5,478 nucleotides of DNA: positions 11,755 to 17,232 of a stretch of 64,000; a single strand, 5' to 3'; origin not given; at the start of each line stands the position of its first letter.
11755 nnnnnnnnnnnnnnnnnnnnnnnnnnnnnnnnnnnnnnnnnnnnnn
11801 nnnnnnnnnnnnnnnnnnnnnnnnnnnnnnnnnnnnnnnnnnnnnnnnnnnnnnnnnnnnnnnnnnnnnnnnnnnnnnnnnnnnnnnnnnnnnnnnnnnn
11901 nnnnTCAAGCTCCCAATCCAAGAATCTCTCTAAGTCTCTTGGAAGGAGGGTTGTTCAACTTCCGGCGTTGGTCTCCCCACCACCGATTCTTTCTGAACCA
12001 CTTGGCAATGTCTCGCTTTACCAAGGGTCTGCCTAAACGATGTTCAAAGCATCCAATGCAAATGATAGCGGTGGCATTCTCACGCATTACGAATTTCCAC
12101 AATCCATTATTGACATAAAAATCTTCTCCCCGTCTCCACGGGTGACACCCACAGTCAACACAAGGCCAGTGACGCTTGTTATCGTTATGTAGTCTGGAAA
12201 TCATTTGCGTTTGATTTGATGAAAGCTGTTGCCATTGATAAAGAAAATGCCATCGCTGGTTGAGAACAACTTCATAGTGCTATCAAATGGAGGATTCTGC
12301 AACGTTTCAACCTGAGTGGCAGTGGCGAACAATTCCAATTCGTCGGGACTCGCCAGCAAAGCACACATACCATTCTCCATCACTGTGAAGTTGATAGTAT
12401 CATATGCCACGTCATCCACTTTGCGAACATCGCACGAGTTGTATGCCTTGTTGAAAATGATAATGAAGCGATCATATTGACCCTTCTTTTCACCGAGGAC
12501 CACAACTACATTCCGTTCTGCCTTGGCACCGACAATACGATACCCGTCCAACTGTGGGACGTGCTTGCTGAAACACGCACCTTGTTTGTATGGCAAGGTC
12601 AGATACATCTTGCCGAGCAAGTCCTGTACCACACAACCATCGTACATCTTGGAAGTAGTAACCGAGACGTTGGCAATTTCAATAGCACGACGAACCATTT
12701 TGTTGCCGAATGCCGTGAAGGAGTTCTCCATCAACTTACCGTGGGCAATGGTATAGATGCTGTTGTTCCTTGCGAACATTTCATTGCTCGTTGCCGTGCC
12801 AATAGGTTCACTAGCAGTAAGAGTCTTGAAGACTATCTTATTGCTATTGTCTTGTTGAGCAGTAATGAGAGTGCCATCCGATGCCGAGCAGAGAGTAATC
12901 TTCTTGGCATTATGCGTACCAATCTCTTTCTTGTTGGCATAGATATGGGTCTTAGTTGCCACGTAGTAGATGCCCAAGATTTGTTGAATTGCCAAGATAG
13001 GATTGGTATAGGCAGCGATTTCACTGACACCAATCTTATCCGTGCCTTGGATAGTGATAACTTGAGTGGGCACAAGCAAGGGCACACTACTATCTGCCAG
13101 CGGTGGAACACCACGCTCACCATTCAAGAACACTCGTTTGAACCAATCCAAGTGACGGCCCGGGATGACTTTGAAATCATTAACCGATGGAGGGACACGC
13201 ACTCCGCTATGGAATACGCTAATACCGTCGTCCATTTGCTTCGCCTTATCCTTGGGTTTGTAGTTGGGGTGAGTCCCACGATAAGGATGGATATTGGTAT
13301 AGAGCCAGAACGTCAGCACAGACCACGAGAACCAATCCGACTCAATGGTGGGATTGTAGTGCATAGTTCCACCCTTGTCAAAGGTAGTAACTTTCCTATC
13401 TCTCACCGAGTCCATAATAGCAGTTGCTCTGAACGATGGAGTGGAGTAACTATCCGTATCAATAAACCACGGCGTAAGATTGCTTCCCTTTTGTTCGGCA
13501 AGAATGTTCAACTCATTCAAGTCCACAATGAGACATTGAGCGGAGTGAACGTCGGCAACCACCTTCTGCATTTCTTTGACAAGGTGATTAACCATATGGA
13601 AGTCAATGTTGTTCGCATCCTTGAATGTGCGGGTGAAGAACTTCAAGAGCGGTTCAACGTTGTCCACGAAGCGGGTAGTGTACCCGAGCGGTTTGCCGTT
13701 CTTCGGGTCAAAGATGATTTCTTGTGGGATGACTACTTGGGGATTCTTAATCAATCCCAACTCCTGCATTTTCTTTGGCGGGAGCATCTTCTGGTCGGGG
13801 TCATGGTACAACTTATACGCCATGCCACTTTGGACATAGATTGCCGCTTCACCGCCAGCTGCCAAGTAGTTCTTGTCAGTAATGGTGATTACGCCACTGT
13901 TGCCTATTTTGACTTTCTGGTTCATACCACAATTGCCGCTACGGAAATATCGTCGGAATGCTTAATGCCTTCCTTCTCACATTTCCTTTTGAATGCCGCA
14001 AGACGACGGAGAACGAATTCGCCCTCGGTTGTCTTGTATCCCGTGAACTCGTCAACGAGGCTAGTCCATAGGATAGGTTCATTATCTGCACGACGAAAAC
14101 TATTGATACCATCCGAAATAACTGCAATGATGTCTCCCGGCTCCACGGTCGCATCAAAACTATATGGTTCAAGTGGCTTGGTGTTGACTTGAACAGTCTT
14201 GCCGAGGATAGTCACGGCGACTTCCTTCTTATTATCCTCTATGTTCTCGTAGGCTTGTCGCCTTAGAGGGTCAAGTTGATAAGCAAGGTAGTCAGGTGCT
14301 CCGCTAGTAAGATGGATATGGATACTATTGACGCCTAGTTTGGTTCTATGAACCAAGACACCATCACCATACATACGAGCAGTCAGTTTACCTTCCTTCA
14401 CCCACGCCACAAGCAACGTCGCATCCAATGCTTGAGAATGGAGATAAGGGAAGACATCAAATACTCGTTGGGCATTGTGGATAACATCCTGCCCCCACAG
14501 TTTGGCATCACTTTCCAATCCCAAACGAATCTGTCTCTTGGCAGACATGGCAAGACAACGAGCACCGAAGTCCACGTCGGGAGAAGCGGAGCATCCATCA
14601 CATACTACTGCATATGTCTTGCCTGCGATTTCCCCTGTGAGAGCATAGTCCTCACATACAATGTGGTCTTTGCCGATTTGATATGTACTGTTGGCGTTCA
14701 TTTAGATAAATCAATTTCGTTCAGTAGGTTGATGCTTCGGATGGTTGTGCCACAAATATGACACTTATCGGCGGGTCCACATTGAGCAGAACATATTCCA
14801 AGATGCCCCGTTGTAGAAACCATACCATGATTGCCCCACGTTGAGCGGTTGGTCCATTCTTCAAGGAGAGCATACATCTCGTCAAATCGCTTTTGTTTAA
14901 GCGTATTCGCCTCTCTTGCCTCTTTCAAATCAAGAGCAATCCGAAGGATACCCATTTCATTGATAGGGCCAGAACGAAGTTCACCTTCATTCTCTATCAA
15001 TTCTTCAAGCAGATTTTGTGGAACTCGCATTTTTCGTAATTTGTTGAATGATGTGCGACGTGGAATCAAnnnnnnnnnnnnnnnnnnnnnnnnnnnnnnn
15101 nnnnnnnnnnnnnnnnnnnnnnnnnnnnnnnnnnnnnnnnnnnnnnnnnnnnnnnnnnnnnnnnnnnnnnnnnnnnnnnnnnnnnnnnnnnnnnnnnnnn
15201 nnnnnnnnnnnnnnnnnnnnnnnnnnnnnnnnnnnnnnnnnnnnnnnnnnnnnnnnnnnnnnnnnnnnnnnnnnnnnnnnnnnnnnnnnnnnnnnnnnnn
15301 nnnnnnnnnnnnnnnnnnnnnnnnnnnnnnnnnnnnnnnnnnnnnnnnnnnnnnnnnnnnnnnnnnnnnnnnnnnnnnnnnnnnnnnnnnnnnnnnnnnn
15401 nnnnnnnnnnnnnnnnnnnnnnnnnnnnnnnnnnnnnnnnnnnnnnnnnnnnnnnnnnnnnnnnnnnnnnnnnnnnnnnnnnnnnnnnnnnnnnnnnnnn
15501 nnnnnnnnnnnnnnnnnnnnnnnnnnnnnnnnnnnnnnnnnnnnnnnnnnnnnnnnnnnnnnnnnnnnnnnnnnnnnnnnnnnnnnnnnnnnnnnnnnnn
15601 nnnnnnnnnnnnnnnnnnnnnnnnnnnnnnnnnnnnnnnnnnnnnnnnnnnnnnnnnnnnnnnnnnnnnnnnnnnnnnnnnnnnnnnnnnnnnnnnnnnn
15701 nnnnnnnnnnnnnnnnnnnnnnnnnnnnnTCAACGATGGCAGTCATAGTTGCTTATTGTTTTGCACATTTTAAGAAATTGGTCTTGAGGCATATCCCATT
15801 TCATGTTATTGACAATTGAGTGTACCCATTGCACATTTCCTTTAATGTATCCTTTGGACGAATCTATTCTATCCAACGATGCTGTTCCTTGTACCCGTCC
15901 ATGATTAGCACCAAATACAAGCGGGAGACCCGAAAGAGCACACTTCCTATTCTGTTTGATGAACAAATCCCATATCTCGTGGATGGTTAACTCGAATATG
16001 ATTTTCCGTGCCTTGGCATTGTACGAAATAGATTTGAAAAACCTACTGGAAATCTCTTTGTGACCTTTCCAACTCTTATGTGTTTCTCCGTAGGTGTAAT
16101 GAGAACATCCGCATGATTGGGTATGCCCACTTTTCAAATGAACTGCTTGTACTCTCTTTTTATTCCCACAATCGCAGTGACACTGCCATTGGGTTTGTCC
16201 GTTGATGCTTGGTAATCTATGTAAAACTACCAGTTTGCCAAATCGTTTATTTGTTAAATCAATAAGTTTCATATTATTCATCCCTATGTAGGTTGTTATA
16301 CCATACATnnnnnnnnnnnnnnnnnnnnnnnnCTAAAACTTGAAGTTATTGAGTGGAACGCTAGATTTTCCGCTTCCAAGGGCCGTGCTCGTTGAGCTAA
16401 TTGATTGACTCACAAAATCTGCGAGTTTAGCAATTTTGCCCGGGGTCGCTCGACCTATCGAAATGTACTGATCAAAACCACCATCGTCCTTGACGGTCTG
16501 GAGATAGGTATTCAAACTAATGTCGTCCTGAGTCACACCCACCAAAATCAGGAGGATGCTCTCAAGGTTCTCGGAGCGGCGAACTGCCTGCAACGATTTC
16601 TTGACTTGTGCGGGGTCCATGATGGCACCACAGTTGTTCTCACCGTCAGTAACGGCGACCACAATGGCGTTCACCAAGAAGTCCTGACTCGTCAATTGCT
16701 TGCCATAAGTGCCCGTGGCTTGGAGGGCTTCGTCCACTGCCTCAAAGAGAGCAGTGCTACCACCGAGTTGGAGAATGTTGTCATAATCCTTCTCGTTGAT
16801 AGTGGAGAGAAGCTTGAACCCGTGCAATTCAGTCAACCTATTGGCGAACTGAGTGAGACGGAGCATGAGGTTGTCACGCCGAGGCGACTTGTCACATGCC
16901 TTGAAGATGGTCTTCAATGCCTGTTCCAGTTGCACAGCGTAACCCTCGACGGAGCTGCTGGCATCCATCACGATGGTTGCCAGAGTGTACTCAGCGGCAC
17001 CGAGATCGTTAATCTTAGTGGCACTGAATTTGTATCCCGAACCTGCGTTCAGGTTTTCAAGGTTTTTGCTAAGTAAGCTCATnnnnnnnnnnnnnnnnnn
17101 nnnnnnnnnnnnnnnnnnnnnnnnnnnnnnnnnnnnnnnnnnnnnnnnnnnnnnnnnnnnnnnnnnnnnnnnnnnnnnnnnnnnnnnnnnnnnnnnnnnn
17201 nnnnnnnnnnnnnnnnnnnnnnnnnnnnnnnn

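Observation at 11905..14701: Operon: Cys-rich protein – atypical protein kinase – PP2C phosphatase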

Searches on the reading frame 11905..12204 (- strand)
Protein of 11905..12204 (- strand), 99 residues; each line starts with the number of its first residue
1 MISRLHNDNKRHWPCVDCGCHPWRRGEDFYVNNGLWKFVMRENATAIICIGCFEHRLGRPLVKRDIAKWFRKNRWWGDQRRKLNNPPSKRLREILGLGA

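Call 3: search_protein_families(library=pfam, proteins=[window:11905-12204:-], max_evalue=0.1)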
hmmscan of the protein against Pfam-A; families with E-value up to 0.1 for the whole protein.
window:11905-12204:- (99 aa): 0 families

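Call 5: search_protein_families(library=phrogs, proteins=[window:11905-12204:-], max_evalue=0.01)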
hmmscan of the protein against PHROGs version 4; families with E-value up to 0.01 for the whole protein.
window:11905-12204:- (99 aa): 1 family
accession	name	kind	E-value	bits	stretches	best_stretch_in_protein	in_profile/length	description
phrog_6053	-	unknown function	7.3e-09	36.6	1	8-68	25-80/96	-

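Call 6: search_protein_families(library=padloc, proteins=[window:11905-12204:-], max_evalue=0.01)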
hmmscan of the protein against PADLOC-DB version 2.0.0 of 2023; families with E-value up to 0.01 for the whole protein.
window:11905-12204:- (99 aa): 0 families

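Call 27: search_protein_families(library=ncbifam, proteins=[window:11905-12204:-], max_evalue=0.1)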
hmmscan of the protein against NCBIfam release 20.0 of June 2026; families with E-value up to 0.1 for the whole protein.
window:11905-12204:- (99 aa): 0 families

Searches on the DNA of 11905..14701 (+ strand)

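Call 4: search_dna_similar(query=window:11905-14701:+, collection=phages, mode=near, max_rows=20)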
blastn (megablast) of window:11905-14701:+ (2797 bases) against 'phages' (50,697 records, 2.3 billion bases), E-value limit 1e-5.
No match.

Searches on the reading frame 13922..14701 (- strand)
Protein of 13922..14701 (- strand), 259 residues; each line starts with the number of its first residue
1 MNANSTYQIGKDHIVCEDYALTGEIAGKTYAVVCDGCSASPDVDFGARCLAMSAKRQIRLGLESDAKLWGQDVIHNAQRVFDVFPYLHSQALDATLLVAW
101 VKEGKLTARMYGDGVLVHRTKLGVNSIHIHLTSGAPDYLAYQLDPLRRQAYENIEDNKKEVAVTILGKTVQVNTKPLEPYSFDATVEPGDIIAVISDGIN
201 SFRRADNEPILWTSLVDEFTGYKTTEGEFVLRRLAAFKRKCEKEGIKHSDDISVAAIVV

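Call 3: search_protein_families(library=pfam, proteins=[window:13922-14701:-], max_evalue=0.1)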
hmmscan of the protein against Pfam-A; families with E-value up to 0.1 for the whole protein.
window:13922-14701:- (259 aa): 1 family
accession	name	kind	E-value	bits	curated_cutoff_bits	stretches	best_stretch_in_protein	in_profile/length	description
PF13672.11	PP2C_2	-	1e-08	35.4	24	1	13-219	9-191/209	Protein phosphatase 2C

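Call 5: search_protein_families(library=phrogs, proteins=[window:13922-14701:-], max_evalue=0.01)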
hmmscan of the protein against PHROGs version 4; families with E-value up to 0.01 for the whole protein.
window:13922-14701:- (259 aa): 0 families

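Call 6: search_protein_families(library=padloc, proteins=[window:13922-14701:-], max_evalue=0.01)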
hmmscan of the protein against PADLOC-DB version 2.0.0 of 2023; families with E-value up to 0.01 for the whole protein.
window:13922-14701:- (259 aa): 0 families

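Call 26: search_protein_families(library=padloc, proteins=[window:13922-14701:-], max_evalue=10)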
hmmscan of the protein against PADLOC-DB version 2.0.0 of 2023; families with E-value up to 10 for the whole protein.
window:13922-14701:- (259 aa): 0 families

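Call 27: search_protein_families(library=ncbifam, proteins=[window:13922-14701:-], max_evalue=0.1)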
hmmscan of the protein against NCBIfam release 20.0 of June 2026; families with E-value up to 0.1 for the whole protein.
window:13922-14701:- (259 aa): 0 families

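Call 89: search_solved_structures(query=A3, max_evalue=0.01)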
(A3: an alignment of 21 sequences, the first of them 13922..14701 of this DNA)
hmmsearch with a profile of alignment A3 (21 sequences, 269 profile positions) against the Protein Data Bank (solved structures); distinct sequences matched with E-value up to 0.01: 3.
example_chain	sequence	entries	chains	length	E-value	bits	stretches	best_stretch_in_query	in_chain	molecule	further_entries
5d2u_A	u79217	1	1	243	0.00085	21.9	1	17-157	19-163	Protein serin-threonin phosphatase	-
2j82_A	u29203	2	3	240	0.0028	20.2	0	17-157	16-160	PROTEIN SERINE-THREONINE PHOSPHATASE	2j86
5iti_A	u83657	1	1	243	0.0028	20.2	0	17-157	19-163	Protein serin-threonin phosphatase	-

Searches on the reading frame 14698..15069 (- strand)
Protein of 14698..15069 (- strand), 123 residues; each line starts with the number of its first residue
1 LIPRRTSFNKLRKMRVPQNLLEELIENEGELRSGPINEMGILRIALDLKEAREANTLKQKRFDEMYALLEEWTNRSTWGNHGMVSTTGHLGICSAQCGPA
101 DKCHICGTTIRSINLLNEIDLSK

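Call 3: search_protein_families(library=pfam, proteins=[window:14698-15069:-], max_evalue=0.1)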
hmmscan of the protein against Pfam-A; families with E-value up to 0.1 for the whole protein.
window:14698-15069:- (123 aa): 0 families

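Call 5: search_protein_families(library=phrogs, proteins=[window:14698-15069:-], max_evalue=0.01)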
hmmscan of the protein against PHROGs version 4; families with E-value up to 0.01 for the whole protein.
window:14698-15069:- (123 aa): 0 families

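Call 6: search_protein_families(library=padloc, proteins=[window:14698-15069:-], max_evalue=0.01)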
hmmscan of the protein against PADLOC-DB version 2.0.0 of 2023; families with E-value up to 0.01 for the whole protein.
window:14698-15069:- (123 aa): 0 families

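Call 27: search_protein_families(library=ncbifam, proteins=[window:14698-15069:-], max_evalue=0.1)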
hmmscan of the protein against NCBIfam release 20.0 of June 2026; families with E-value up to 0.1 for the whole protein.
window:14698-15069:- (123 aa): 1 family
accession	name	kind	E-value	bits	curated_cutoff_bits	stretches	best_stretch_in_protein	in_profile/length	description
NF003407.0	PRK04778.1-1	equivalog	0.087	11.3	913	1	44-71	276-303/574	septation ring formation regulator EzrA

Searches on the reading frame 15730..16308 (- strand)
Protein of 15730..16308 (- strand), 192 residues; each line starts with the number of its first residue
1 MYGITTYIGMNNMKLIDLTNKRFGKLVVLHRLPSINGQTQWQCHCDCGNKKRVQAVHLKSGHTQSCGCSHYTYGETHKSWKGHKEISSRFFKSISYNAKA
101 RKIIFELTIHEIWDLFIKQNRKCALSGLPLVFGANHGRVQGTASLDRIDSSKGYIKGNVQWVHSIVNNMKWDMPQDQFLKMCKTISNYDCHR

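Call 3: search_protein_families(library=pfam, proteins=[window:15730-16308:-], max_evalue=0.1)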
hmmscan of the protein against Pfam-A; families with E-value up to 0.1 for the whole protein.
window:15730-16308:- (192 aa): 0 families

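Call 5: search_protein_families(library=phrogs, proteins=[window:15730-16308:-], max_evalue=0.01)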
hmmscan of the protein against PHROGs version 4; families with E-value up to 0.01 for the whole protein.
window:15730-16308:- (192 aa): 11 families
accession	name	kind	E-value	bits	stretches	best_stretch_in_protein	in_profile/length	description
phrog_374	-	DNA, RNA and nucleotide metabolism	1.2e-25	91.4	1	8-169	187-350/617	HNH endonuclease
phrog_3322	-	DNA, RNA and nucleotide metabolism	5.6e-25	89.1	1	68-187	28-150/162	endonuclease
phrog_1035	-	DNA, RNA and nucleotide metabolism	3.4e-17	64.2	1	37-191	60-231/271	endonuclease VII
phrog_3118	-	DNA, RNA and nucleotide metabolism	2e-15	58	1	94-173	21-99/287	HNH endonuclease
phrog_1400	-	moron, auxiliary metabolic gene and host takeover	6.9e-12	46.7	1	91-185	13-101/251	Srd anti-sigma factor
phrog_4592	-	moron, auxiliary metabolic gene and host takeover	3.7e-07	31.2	1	89-181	62-143/170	decoy of host sigma70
phrog_8790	-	DNA, RNA and nucleotide metabolism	1.7e-06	29.2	0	141-164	73-96/241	restriction endonuclease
phrog_3377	-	DNA, RNA and nucleotide metabolism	2.6e-05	25.2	1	138-168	61-91/196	HNH endonuclease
phrog_22195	-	unknown function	3.2e-05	24.7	1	18-69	10-58/148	-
phrog_27240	-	unknown function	0.002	19.5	1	36-87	25-74/132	-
phrog_18493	-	unknown function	0.0085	17.1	0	11-66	53-108/136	-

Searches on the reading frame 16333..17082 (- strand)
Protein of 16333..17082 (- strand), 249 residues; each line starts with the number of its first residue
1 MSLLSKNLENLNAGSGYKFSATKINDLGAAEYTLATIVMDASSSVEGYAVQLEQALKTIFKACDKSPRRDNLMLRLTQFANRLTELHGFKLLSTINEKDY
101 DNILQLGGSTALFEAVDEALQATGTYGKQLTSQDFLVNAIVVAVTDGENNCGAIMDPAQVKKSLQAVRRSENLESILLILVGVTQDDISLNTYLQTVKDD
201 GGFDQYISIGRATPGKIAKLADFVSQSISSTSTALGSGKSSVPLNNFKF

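Call 3: search_protein_families(library=pfam, proteins=[window:16333-17082:-], max_evalue=0.1)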
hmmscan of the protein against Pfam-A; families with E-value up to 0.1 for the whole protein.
window:16333-17082:- (249 aa): 3 families
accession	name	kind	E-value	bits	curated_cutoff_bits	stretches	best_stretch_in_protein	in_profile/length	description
PF00092.34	VWA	-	3.5e-07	31.1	23.8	1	37-187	4-143/174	von Willebrand factor type A domain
PF13519.12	VWA_2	-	0.0016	19.5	27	1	37-148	3-107/107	von Willebrand factor type A domain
PF03902.18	Gal4_dimer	-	0.012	16.2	22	0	76-105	5-33/54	Gal4-like dimerisation domain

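Call 5: search_protein_families(library=phrogs, proteins=[window:16333-17082:-], max_evalue=0.01)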
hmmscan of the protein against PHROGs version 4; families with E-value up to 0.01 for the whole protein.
window:16333-17082:- (249 aa): 1 family
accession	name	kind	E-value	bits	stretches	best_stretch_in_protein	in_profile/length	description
phrog_7371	-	unknown function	1.3e-06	29.2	1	33-165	7-126/204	-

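Call 6: search_protein_families(library=padloc, proteins=[window:16333-17082:-], max_evalue=0.01)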
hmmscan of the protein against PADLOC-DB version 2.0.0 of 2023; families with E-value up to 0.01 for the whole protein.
window:16333-17082:- (249 aa): 0 families

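Call 26: search_protein_families(library=padloc, proteins=[window:16333-17082:-], max_evalue=10)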
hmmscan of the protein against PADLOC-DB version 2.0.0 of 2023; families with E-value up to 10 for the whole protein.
window:16333-17082:- (249 aa): 0 families

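Call 27: search_protein_families(library=ncbifam, proteins=[window:16333-17082:-], max_evalue=0.1)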
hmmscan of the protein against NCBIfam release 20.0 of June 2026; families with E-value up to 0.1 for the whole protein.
window:16333-17082:- (249 aa): 1 family
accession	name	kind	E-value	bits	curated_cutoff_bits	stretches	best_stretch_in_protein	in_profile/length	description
NF010238.0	PRK13685.1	subfamily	0.0033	16.6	432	1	103-198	167-261/335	hypothetical protein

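Call 90: search_solved_structures(query=A4, max_evalue=0.01)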
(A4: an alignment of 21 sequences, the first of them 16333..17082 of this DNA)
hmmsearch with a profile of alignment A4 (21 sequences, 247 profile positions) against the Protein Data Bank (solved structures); distinct sequences matched with E-value up to 0.01: 0.
